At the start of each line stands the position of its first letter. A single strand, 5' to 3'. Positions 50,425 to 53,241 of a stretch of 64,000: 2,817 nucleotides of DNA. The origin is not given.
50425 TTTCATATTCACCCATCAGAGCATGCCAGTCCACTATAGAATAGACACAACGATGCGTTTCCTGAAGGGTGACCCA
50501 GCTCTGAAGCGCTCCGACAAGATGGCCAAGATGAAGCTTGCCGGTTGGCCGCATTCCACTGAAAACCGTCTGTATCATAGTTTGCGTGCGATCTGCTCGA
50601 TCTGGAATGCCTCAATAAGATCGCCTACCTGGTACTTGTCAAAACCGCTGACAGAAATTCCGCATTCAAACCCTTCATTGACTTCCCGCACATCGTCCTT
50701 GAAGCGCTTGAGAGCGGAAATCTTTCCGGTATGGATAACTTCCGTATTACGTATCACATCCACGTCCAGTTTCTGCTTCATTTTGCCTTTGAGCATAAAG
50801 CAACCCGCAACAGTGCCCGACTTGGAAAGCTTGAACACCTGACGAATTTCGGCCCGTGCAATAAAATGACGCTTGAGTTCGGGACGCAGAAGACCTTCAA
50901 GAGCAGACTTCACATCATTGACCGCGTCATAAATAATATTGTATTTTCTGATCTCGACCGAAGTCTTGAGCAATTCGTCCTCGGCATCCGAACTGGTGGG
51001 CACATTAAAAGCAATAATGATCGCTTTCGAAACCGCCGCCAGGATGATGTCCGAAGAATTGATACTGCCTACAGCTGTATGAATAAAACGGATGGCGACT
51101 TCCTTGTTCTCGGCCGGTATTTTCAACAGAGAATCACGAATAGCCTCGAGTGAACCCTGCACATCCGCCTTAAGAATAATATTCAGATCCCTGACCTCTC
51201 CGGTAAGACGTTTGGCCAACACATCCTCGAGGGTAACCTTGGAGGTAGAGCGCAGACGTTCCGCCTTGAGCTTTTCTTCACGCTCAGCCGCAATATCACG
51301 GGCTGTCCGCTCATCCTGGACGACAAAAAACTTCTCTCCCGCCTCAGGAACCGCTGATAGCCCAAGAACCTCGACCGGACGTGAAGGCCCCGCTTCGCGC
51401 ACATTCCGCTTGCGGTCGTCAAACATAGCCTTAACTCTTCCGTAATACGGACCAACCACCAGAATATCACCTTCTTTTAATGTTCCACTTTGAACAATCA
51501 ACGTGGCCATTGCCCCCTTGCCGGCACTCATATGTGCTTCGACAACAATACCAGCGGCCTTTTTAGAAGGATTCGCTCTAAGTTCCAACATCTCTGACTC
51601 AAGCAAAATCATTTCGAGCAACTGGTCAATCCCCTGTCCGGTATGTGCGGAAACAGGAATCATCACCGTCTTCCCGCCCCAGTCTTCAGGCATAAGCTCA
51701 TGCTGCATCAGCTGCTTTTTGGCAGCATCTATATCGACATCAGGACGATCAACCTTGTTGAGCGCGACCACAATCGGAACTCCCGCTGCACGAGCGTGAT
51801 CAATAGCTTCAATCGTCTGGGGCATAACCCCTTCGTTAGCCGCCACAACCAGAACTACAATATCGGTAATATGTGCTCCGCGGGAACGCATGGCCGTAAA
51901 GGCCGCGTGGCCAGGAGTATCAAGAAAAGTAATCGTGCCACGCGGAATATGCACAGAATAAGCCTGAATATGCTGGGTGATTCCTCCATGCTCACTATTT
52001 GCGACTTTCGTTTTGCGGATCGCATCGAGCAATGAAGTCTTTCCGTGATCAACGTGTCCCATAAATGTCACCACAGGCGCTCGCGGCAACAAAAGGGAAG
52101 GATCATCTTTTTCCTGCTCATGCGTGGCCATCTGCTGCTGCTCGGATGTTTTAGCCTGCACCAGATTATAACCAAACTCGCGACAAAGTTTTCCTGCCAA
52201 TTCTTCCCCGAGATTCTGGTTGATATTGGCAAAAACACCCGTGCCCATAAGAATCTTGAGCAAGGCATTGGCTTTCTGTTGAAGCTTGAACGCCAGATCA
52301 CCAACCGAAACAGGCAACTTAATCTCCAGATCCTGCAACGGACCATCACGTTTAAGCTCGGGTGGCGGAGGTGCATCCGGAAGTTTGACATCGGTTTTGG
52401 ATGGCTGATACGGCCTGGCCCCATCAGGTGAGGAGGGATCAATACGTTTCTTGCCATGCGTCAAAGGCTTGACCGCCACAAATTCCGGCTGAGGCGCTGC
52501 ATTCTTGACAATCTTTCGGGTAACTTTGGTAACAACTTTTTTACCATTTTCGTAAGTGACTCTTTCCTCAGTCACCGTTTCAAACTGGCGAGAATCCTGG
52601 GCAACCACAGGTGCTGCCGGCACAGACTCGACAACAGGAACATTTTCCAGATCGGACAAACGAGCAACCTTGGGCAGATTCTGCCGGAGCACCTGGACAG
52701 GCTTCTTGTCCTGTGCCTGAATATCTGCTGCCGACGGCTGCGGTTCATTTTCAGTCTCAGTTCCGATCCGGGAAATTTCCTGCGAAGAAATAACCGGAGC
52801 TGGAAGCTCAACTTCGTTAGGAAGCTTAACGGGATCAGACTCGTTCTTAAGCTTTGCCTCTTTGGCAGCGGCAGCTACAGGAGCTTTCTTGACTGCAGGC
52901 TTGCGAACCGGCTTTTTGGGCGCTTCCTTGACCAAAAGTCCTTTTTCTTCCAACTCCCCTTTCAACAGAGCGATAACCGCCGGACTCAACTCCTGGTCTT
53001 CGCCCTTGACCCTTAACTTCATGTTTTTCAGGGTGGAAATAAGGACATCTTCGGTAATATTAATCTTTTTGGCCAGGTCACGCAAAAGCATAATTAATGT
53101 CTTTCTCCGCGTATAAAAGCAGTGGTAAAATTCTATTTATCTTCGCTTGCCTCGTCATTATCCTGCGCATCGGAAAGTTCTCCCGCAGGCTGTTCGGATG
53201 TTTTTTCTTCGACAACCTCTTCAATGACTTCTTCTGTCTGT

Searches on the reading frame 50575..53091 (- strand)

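Call 80: search_protein_families(library=pfam, proteins=[window:50575-53091:-], max_evalue=0.00001)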
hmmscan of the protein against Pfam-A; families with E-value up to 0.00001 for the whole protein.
window:50575-53091:- (838 aa): 6 families
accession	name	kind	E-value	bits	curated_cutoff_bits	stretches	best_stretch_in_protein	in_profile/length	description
PF00009.33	GTP_EFTU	-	4.1e-36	124.8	26.5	1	340-496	5-183/188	Elongation factor Tu GTP binding domain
PF11987.13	IF-2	-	7e-35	119.9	27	1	611-728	2-117/117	Translation-initiation factor 2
PF22042.2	EF-G_D2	-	3.1e-24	85.3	27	1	511-590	1-83/84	Elongation factor G domain 2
PF04760.21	IF2_N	-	1.2e-15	57.4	25.3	1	261-308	4-52/53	Translation initiation factor IF-2, N-terminal region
PF01926.29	MMR_HSR1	-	4.7e-12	46.5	21.9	1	341-446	2-113/113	50S ribosome-binding GTPase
PF03144.31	GTP_EFTU_D2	-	2.3e-08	34.8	30.3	0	759-826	1-72/73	Elongation factor Tu domain 2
